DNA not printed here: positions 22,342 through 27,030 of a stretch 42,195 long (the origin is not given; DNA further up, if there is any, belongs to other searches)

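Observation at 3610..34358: eCIS-type (Afp/PVC-like) tail and baseplate genes interleaved with a T6SS-type TssJ/TssL/TssM membrane complex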

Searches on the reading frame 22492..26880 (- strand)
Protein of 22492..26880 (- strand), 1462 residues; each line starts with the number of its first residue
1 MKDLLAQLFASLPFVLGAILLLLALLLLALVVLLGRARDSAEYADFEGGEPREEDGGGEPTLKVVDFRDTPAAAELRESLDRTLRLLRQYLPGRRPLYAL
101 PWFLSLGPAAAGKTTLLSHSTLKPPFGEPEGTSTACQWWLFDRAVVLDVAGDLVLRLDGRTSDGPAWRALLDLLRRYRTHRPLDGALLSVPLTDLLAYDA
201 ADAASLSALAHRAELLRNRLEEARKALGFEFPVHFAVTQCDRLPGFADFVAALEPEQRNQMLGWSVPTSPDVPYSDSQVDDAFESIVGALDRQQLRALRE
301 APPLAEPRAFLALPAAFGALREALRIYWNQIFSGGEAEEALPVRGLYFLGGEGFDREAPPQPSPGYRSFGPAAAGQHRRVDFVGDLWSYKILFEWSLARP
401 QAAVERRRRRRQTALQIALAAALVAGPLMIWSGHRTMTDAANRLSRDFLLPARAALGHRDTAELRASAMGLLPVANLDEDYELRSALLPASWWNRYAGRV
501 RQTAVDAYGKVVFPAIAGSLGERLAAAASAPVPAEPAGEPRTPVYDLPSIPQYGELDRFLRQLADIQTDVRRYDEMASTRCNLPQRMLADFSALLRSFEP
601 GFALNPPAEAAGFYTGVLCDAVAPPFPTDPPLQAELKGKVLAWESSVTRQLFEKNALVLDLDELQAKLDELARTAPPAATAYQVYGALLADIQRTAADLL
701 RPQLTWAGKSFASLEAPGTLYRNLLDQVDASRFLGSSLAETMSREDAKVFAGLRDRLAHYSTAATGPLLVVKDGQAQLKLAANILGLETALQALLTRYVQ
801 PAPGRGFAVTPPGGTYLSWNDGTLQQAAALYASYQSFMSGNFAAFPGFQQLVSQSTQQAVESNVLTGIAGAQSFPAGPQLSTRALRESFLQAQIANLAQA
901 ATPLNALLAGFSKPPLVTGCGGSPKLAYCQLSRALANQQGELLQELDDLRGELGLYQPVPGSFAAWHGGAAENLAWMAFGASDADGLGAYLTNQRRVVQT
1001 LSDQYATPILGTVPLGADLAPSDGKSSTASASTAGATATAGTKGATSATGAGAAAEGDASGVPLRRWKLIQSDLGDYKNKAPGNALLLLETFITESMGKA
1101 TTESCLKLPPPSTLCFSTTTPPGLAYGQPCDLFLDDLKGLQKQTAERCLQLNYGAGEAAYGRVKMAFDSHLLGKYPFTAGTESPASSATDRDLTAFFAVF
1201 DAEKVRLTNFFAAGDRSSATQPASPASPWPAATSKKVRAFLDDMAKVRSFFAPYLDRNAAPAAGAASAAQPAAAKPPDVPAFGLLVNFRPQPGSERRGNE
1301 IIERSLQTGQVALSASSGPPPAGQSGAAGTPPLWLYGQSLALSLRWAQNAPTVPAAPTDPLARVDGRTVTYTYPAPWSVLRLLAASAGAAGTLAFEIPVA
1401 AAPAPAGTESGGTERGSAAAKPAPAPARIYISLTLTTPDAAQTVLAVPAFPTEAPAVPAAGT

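Call 6: search_protein_families(library=pfam, proteins=[window:22492-26880:-], max_evalue=0.01)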
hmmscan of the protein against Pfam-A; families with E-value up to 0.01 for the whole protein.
window:22492-26880:- (1462 aa): 2 families
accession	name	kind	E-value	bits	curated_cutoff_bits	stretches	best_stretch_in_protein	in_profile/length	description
PF14331.11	IcmF-related_N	-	1.1e-49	169.5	25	1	162-418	3-258/259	IcmF-related N-terminal domain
PF19300.4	BPD_transp_1_N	-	0.0059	17.2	23.8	0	944-1007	46-109/114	Binding-prot-dependent transport system membrane comp, N-term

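Call 11: search_protein_families(library=ncbifam, proteins=[window:22492-26880:-], max_evalue=0.01)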
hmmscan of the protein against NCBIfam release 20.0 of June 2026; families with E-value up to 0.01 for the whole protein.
window:22492-26880:- (1462 aa): 2 families
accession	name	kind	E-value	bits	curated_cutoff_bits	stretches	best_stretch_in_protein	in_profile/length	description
TIGR03348.1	VI_IcmF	equivalog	1.5e-72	245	388.15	1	21-438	38-456/1168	type VI secretion system membrane subunit TssM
NF038226.1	IcmF_IVB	equivalog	0.00025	19.1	1000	1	100-303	26-214/973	type IVB secretion system protein IcmF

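Call 16: find_homologous_proteins(query=window:22492-26880:-, max_evalue=1e-10)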
Query window:22492-26880:- (1462 aa): 101 proteins with E <= 1e-10 among 8000 candidates.
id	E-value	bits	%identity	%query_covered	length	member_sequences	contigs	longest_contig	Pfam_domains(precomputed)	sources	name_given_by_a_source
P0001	0.0e+0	3231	100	100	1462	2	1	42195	PF14331.12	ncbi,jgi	ncbi:MAG TPA: type VI secretion protein IcmF/TssM N-terminal domain-containing protein [Thermoanaero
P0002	0.0e+0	1434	50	100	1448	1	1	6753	PF14331.12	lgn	-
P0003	0.0e+0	1394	50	100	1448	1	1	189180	PF14331.12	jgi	jgi:type VI secretion system protein ImpL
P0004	0.0e+0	1313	48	100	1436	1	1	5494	PF14331.12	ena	-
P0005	0.0e+0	1239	47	99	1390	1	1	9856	PF14331.12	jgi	jgi:type VI secretion system protein ImpL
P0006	0.0e+0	1222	46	100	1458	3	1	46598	PF14331.12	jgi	jgi:type VI secretion system protein ImpL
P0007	0.0e+0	1203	45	97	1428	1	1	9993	PF14331.12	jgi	jgi:type VI secretion system protein ImpL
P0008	0.0e+0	1203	45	98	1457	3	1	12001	PF14331.12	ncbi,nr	ncbi:MAG TPA: type VI secretion protein IcmF/TssM N-terminal domain-containing protein [Thermoanaero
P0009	0.0e+0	1202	46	99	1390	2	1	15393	PF14331.12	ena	-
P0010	0.0e+0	1199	45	99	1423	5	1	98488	PF14331.12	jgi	-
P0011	0.0e+0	1195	45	97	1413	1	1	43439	PF14331.12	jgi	jgi:type VI secretion system protein ImpL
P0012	0.0e+0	1182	45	97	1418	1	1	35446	PF14331.12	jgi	jgi:type VI secretion system protein ImpL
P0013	0.0e+0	1175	46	97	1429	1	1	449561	PF14331.12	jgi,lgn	jgi:type VI secretion system protein ImpL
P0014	0.0e+0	1169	45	97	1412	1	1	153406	PF14331.12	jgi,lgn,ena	-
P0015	0.0e+0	1156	43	100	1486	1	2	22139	PF14331.12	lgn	-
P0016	0.0e+0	1103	43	100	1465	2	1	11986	PF14331.12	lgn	-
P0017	0.0e+0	1101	47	84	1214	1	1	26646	PF14331.12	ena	-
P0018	0.0e+0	1017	42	99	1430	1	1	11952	PF14331.12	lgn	-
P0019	9.4e-242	824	38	95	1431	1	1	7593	PF14331.12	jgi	jgi:type VI secretion system protein ImpL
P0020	8.8e-237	807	34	100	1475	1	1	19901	PF14331.12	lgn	-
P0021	3.4e-220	752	36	100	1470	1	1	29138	PF14331.12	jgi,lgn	-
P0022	4.0e-219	749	36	100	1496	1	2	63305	PF14331.12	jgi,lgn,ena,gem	-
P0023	5.9e-218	745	36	100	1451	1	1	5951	PF14331.12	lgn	-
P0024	3.5e-209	716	37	95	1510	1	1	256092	PF14331.12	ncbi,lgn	-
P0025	1.8e-201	690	34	100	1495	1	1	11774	PF14331.12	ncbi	-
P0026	1.0e-104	370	27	94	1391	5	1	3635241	PF14331.12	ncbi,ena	-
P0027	2.4e-104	368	27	97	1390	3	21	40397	PF14331.12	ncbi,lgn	ncbi:MAG TPA: type VI secretion protein IcmF/TssM N-terminal domain-containing protein [Thermoanaero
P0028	8.1e-104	367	28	95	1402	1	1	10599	PF14331.12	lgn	-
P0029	9.7e-104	366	28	95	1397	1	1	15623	PF14331.12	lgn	-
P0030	5.4e-94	334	28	93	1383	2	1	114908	PF14331.12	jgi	jgi:type VI secretion system protein ImpL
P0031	4.5e-87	311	27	89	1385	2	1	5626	PF14331.12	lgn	-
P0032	3.1e-84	302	29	36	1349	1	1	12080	PF14331.12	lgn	-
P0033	7.8e-84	300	32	35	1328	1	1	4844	PF14331.12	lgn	-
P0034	7.9e-84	300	26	95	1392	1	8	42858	PF14331.12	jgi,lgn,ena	-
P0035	1.0e-81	293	32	33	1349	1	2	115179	PF14331.12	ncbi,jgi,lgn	jgi:hypothetical protein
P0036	5.1e-81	291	34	29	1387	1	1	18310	PF14331.12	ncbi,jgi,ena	ncbi:MAG TPA: type VI secretion protein IcmF/TssM N-terminal domain-containing protein [Pyrinomonada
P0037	7.2e-81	291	32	33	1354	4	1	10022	PF14331.12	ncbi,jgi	jgi:type VI secretion system protein ImpL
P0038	1.1e-78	283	29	93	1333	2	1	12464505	PF14331.12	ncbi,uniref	ncbi:type VI secretion protein IcmF/TssM N-terminal domain-containing protein [Sorangium sp. So ce10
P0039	1.1e-77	280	27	95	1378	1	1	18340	PF14331.12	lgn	-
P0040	1.1e-76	277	33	32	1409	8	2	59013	PF14331.12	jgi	jgi:type VI secretion system protein ImpL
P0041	1.9e-75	273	36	23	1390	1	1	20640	PF14331.12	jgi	jgi:hypothetical protein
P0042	3.0e-68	249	26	95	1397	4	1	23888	PF14331.12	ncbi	-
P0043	3.4e-58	216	26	95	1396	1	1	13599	PF14331.12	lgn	-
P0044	1.1e-55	207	26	92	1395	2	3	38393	PF14331.12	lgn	-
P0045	8.3e-38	148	36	23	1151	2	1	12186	PF06744.19,PF06761.18,PF14331.12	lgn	-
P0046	3.4e-34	136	33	25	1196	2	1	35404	PF06744.19,PF06761.18,PF14331.12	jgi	-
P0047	1.5e-32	131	31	25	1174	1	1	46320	PF06744.19,PF21070.3,PF06761.18,PF14331.12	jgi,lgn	-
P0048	2.6e-32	130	31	23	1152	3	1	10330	PF06744.19,PF06761.18,PF14331.12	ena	-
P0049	3.3e-32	129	28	19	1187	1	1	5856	PF06744.19,PF21070.3,PF06761.18,PF14331.12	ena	-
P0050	9.4e-32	128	32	19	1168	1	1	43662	PF06744.19,PF06761.18,PF14331.12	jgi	jgi:type VI secretion system protein ImpL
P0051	3.7e-31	126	28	34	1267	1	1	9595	PF14331.12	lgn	-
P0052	8.6e-31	125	31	22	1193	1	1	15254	PF06744.19,PF21070.3,PF06761.18,PF14331.12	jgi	jgi:type VI secretion system protein ImpL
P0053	1.1e-30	124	32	24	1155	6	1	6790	PF06744.19,PF06761.18,PF14331.12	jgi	-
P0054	2.9e-30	123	33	17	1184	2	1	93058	PF06744.19,PF21070.3,PF06761.18,PF14331.12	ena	-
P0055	7.7e-29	118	31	19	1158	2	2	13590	PF06744.19,PF06761.18,PF14331.12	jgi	-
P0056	5.5e-28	115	29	24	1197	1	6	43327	PF06744.19,PF06761.18,PF14331.12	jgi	jgi:type VI secretion system protein ImpL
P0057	6.9e-28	115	35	19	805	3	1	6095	PF06761.18,PF14331.12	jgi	jgi:type VI secretion system protein ImpL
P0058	1.9e-27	114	31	22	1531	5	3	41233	PF14331.12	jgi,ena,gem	-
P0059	2.3e-27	113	29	19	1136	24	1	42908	PF06744.19,PF21070.3,PF06761.18,PF14331.12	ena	-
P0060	3.8e-27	113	31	18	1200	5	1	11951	PF06744.19,PF21070.3,PF06761.18,PF14331.12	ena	-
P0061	4.4e-27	112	30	24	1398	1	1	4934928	PF06744.19,PF06761.18,PF14331.12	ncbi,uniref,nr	ncbi:type VI secretion system protein ImpL [Variovorax sp. TBS-050B]|uniref:type VI secretion system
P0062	6.2e-27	112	35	18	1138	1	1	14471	PF06744.19,PF06761.18,PF14331.12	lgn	-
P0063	1.2e-26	111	34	18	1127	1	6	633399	PF06744.19,PF06761.18,PF14331.12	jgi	jgi:type VI secretion system protein ImpL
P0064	1.2e-26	111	35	18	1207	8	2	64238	PF06744.19,PF06761.18,PF14331.12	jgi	jgi:type VI secretion system protein ImpL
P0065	1.4e-26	111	32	28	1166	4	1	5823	PF06744.19,PF06761.18,PF14331.12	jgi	jgi:type VI secretion system protein ImpL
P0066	2.0e-26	110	30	19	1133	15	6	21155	PF06744.19,PF21070.3,PF06761.18,PF14331.12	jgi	jgi:type VI secretion system protein ImpL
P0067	2.1e-26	110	31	19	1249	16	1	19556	PF14331.12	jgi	jgi:hypothetical protein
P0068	2.2e-26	110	34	18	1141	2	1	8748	PF06744.19,PF06761.18,PF14331.12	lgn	-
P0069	3.6e-26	109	33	20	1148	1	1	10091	PF06744.19,PF06761.18,PF14331.12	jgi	jgi:type VI secretion system protein ImpL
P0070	3.9e-26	109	35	18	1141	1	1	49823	PF06744.19,PF06761.18,PF14331.12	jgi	jgi:type VI secretion system protein ImpL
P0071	3.9e-26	109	35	18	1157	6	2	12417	PF06744.19,PF06761.18,PF14331.12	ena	-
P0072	8.1e-26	108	35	18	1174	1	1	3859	PF06744.19,PF06761.18,PF14331.12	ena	-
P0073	2.3e-25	107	36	18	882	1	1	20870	PF06761.18,PF14331.12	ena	-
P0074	2.6e-25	107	35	15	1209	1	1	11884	PF06744.19,PF06761.18,PF14331.12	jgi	jgi:type VI secretion system protein ImpL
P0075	3.4e-25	106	31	21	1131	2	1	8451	PF06744.19,PF06761.18,PF14331.12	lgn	-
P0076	7.3e-25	105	33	22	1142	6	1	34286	PF06744.19,PF06761.18,PF14331.12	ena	-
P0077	1.2e-24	104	31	18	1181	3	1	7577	PF06744.19,PF21070.3,PF06761.18,PF14331.12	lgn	-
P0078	1.5e-24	104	30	18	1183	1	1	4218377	PF06744.19,PF06761.18,PF14331.12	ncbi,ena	-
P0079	2.1e-24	104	34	18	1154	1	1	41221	PF06744.19,PF06761.18,PF14331.12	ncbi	-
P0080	4.1e-24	103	34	18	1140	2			PF06744.19,PF06761.18,PF14331.12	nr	nr:type VI secretion system membrane subunit TssM [Aquabacterium terrae]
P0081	5.0e-24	102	30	17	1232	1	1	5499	PF06744.19,PF21070.3,PF06761.18,PF14331.12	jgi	jgi:type VI secretion system protein ImpL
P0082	5.5e-24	102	31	19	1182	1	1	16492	PF06744.19,PF06761.18,PF14331.12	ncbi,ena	-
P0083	6.5e-24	102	30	27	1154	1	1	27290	PF06744.19,PF06761.18,PF14331.12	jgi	jgi:type VI secretion system protein ImpL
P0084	9.1e-24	101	33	22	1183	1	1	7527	PF06744.19,PF06761.18,PF14331.12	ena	-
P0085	9.7e-24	101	33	18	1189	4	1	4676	PF06744.19,PF06761.18,PF14331.12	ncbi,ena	-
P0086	1.3e-23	101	29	19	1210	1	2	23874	PF06744.19,PF21070.3,PF06761.18,PF14331.12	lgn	-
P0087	1.4e-23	101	34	14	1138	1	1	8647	PF06744.19,PF06761.18,PF14331.12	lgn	-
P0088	7.4e-23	98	31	23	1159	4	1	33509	PF14331.12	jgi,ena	jgi:Uncharacterized protein conserved in bacteria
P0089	1.2e-22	98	30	19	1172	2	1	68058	PF06744.19,PF06761.18,PF14331.12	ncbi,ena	-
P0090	2.6e-22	97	35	14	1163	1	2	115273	PF06744.19,PF06761.18,PF14331.12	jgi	jgi:type VI secretion system protein ImpL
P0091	5.0e-22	96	33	18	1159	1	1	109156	PF06744.19,PF06761.18,PF14331.12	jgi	jgi:type VI secretion system protein ImpL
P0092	6.8e-22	95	27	58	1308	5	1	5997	PF14331.12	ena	-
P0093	1.5e-21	94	34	17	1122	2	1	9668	PF06744.19,PF21070.3,PF06761.18,PF14331.12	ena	-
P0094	3.3e-21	93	35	12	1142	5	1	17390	PF06744.19,PF06761.18,PF14331.12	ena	-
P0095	5.1e-21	92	30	18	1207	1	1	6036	PF21070.3,PF06761.18,PF14331.12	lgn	-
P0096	2.0e-20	90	35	14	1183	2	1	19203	PF06744.19,PF06761.18,PF14331.12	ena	-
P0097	1.3e-18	84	28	23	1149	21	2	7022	PF06744.19,PF06761.18,PF14331.12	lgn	-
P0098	2.4e-18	83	33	18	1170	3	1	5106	PF06744.19,PF06761.18,PF14331.12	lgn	-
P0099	1.8e-16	77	27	31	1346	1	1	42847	PF14331.12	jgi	jgi:type VI secretion system protein ImpL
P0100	3.3e-15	73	28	23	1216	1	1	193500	PF06744.19,PF06761.18,PF14331.12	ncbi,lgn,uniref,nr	ncbi:type VI secretion system membrane subunit TssM [Halomonas dongshanensis]|uniref:Type VI secreti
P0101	5.8e-14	69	32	12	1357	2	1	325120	PF14331.12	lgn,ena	-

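Call 17: find_encoding_contigs(protein=P0003, flank=10000, max_places=2)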
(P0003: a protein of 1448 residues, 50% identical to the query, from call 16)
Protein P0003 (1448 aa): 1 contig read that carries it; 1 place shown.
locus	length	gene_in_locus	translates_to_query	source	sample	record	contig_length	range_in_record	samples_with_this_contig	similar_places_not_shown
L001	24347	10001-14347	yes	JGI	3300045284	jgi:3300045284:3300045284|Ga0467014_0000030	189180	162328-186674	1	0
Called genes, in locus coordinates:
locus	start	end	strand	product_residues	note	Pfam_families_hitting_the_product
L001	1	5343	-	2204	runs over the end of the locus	-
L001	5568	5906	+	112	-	PF01985:CRS1_YhbY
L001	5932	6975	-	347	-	PF13699:eCIS_core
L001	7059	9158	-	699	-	PF22977:WHD, PF00004:AAA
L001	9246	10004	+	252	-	PF09850:DotU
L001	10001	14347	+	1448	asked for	PF14331:IcmF-related_N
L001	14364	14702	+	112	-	-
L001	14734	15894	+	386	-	-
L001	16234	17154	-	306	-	PF01797:Y1_Tnp (weak)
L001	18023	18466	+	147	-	PF00196:GerE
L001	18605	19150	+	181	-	PF13858:DUF4199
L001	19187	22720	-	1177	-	PF20129:DUF6519, PF07646:Kelch_2 (faint), PF20129:DUF6519, PF13964:Beta-prop_Calicin, PF24681:Kelch_KLHDC2_KLHL20_DRC7 (weak), PF25210:Kelch_FKB95 (faint), PF01344:Kelch_1 (weak), PF13964:Beta-prop_Calicin (weak)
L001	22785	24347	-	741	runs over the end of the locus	-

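Call 18: find_encoding_contigs(protein=P0026, flank=10000, max_places=2)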
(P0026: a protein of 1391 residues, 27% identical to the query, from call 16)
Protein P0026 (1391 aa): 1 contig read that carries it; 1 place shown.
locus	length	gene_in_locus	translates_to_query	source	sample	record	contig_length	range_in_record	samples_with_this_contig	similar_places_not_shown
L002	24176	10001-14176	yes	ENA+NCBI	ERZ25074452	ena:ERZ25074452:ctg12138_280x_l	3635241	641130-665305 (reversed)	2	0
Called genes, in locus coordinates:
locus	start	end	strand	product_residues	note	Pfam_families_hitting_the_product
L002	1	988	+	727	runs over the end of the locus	PF05954:Phage_GPD, PF04717:Phage_base_V, PF22178:Gp5_trimer_C, PF06715:Gp5_C (faint)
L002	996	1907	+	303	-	-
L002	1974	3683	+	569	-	PF25487:ETR1_N, PF00989:PAS (weak), PF08448:PAS_4, PF00512:HisKA (weak), PF02518:HATPase_c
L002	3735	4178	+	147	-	PF00072:Response_reg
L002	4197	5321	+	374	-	PF00072:Response_reg, PF00512:HisKA, PF02518:HATPase_c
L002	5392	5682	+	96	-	PF05488:PAAR_motif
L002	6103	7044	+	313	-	PF05036:SPOR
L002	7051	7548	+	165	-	-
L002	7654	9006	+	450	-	PF05936:T6SS_VasE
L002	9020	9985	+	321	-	PF09850:DotU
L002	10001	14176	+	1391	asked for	PF14331:IcmF-related_N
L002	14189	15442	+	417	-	PF06812:ImpA_N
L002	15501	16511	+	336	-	-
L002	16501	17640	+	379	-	PF00561:Abhydrolase_1, PF12146:Hydrolase_4 (weak)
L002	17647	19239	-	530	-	PF05228:CHASE4, PF00512:HisKA, PF02518:HATPase_c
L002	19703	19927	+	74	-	-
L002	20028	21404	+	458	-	PF00275:EPSP_synthase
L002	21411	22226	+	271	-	PF12974:Phosphonate-bd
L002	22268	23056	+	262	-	PF02633:Creatininase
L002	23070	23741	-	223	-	PF00881:Nitroreductase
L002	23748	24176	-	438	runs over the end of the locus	PF05977:MFS_3 (faint), PF07690:MFS_1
